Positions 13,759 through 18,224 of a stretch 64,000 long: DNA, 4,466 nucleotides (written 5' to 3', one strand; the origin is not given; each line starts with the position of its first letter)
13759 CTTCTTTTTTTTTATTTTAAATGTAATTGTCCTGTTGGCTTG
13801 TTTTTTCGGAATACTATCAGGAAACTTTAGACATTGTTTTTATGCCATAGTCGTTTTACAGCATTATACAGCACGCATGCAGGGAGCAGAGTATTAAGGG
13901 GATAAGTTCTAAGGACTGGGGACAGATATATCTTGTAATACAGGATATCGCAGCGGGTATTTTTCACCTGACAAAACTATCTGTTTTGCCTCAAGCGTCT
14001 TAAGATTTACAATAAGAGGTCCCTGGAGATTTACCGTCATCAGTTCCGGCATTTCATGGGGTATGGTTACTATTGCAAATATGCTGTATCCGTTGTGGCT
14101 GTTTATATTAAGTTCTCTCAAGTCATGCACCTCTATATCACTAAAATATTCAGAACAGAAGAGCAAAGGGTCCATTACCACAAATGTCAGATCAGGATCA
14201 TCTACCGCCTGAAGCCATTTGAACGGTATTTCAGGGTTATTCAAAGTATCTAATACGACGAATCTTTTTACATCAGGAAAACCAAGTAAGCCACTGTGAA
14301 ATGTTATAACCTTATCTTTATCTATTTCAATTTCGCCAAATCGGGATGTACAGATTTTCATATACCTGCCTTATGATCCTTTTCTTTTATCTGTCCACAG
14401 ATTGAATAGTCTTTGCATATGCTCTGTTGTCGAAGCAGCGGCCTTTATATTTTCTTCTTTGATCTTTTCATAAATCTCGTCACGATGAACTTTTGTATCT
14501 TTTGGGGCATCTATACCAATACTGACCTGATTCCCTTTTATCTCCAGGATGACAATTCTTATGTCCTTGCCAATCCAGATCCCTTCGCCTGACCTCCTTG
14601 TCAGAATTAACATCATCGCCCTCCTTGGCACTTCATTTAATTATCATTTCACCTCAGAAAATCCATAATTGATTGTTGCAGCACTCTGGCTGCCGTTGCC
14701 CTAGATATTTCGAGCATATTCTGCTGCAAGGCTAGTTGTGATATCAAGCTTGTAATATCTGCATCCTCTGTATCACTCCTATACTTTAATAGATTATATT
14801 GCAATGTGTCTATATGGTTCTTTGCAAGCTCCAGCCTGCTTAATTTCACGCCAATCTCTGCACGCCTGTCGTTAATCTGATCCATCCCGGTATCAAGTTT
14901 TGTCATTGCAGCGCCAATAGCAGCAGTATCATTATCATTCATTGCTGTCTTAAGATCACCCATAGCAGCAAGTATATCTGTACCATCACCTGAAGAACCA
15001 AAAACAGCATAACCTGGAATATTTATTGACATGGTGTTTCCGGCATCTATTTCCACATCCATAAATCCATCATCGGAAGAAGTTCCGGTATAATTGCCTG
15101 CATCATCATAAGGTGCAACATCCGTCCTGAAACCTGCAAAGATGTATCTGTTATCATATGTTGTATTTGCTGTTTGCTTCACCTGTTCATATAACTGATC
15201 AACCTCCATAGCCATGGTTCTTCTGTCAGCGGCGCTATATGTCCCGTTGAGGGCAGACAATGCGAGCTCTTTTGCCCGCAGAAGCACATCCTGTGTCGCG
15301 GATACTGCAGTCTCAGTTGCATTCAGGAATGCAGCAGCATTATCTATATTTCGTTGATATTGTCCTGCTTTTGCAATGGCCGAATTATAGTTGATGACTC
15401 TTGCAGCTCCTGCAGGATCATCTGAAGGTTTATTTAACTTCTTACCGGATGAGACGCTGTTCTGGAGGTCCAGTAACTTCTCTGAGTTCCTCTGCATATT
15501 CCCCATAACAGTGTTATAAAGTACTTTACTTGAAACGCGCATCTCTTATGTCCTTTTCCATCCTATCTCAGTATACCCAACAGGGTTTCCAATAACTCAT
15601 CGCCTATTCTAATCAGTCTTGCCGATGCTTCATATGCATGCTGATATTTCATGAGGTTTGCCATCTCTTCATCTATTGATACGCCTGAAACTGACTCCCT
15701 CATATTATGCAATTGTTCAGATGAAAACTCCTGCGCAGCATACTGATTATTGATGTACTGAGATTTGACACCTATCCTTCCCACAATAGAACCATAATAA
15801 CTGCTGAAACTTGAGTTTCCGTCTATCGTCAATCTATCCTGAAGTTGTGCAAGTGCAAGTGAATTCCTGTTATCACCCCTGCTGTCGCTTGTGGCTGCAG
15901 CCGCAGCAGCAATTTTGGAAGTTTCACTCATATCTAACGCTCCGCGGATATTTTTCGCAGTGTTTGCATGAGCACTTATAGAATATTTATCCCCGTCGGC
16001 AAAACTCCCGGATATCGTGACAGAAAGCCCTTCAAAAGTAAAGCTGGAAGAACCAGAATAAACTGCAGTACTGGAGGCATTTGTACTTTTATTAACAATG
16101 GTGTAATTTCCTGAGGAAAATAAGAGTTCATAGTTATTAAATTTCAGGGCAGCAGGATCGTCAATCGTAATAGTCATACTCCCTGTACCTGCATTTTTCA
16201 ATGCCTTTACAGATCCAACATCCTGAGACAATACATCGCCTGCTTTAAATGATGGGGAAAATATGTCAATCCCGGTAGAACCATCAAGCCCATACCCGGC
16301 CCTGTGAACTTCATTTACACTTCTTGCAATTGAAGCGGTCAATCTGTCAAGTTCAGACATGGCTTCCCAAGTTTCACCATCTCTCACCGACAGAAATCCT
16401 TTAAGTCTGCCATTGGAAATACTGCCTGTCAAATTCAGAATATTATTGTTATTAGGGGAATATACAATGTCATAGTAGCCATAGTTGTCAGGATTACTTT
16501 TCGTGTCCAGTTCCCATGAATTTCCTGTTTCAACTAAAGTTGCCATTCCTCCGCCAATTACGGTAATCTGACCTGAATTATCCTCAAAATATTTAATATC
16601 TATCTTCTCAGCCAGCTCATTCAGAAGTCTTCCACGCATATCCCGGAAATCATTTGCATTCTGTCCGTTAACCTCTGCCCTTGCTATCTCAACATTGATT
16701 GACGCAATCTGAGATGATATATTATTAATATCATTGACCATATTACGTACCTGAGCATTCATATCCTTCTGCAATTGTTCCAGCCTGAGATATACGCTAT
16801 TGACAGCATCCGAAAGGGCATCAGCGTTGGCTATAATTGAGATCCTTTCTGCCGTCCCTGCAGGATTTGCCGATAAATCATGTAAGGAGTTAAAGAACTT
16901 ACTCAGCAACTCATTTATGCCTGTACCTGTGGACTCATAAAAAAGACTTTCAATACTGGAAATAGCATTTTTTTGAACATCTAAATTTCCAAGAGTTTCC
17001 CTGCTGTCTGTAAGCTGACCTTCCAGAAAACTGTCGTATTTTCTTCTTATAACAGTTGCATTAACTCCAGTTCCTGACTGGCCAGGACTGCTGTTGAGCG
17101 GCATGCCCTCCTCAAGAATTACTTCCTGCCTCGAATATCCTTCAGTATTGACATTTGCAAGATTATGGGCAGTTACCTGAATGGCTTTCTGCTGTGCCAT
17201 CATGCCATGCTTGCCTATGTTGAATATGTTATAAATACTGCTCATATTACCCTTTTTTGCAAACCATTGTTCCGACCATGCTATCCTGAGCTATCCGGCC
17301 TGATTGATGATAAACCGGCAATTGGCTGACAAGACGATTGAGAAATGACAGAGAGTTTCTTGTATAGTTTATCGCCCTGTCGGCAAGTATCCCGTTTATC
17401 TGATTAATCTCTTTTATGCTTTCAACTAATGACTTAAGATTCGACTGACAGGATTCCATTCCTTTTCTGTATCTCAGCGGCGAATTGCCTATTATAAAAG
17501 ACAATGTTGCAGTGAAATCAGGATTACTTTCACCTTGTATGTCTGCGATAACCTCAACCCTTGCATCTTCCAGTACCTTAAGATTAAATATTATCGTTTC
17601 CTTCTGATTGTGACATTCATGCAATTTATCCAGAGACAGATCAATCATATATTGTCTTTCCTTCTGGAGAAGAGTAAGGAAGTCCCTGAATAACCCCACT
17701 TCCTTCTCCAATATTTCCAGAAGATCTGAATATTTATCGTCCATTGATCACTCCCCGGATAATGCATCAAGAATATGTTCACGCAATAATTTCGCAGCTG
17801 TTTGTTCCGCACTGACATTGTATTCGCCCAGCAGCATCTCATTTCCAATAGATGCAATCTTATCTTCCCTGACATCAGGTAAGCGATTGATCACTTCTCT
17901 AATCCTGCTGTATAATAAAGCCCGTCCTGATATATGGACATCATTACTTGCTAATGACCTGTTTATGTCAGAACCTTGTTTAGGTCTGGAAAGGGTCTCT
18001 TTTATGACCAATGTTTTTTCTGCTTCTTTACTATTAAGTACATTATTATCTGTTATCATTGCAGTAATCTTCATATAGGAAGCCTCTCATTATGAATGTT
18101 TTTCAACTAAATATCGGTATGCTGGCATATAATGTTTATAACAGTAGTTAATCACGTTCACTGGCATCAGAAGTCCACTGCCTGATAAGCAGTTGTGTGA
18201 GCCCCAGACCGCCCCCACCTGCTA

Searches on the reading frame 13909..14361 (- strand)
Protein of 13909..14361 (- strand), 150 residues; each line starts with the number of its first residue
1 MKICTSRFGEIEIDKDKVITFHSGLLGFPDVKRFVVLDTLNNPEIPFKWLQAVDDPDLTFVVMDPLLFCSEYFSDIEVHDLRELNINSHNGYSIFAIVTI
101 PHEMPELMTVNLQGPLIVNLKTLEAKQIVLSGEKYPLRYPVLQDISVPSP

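Call 85: search_protein_families(library=pfam, proteins=[window:13909-14361:-], max_evalue=0.001)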
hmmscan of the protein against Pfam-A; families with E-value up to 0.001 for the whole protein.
window:13909-14361:- (150 aa): 1 family
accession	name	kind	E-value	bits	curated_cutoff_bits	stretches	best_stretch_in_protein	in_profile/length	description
PF02623.20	FliW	-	3.4e-37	127.4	25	1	19-141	1-122/122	FliW protein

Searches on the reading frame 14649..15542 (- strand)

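Call 85: search_protein_families(library=pfam, proteins=[window:14649-15542:-], max_evalue=0.001)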
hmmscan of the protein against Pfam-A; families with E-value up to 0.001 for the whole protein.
window:14649-15542:- (297 aa): 2 families
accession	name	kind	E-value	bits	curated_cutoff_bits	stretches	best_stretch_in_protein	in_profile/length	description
PF00669.25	Flagellin_N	-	5.1e-23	82.1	26.6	1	3-138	1-137/139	Bacterial flagellin N-terminal helical region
PF00700.27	Flagellin_C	-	1.5e-06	28.9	23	1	213-296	1-86/86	Bacterial flagellin C-terminal helical region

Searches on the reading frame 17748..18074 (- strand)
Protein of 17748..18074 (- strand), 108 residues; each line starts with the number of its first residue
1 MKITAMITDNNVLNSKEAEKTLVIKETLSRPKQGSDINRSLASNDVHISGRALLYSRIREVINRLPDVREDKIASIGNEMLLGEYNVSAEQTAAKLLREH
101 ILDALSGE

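Call 85: search_protein_families(library=pfam, proteins=[window:17748-18074:-], max_evalue=0.001)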
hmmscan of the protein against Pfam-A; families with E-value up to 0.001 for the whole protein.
window:17748-18074:- (108 aa): 1 family
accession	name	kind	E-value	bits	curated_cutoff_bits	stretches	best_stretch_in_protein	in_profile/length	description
PF04316.19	FlgM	-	6e-11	42.8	25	1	46-97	3-54/55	Anti-sigma-28 factor, FlgM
